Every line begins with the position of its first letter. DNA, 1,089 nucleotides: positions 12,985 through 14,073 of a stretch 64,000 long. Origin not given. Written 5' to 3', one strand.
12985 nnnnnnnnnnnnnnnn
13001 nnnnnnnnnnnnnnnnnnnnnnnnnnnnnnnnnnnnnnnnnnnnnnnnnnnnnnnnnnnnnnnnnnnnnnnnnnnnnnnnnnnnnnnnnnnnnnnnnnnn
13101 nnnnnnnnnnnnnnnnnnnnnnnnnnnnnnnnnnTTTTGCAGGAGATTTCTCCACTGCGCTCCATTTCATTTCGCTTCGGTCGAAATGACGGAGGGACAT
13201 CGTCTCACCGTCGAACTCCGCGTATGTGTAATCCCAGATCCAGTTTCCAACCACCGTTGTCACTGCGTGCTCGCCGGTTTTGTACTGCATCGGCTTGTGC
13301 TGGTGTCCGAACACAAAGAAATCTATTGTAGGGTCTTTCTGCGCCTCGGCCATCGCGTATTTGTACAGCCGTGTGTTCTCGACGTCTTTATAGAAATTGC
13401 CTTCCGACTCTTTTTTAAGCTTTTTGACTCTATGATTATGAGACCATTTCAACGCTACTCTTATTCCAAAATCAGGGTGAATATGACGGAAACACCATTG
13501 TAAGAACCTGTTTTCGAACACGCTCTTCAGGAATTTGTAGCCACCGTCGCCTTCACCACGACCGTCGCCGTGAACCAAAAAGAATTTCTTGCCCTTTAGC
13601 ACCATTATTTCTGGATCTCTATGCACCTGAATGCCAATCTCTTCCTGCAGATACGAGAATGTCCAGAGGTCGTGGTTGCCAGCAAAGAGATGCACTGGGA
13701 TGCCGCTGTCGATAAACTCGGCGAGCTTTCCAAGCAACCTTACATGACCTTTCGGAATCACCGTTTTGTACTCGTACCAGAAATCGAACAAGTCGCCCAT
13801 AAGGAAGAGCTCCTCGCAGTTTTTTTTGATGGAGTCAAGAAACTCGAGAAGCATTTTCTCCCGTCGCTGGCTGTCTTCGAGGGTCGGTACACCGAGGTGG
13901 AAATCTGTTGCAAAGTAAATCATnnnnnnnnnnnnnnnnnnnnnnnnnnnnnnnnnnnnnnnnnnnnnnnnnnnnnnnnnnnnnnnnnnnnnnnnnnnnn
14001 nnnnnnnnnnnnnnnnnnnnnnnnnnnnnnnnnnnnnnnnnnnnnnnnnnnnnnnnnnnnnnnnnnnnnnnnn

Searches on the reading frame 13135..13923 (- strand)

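Call 60: search_protein_families(library=pfam, proteins=[window:13135-13923:-], max_evalue=0.001)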
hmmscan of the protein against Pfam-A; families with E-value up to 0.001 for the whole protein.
window:13135-13923:- (263 aa): 2 families
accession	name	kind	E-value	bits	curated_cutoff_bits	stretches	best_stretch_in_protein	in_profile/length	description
PF00149.33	Metallophos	-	6.5e-11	43.4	21.5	1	2-211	3-191/191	Calcineurin-like phosphoesterase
PF12850.12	Metallophos_2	-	1.8e-06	28.5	27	0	5-123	6-91/154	Calcineurin-like phosphoesterase superfamily domain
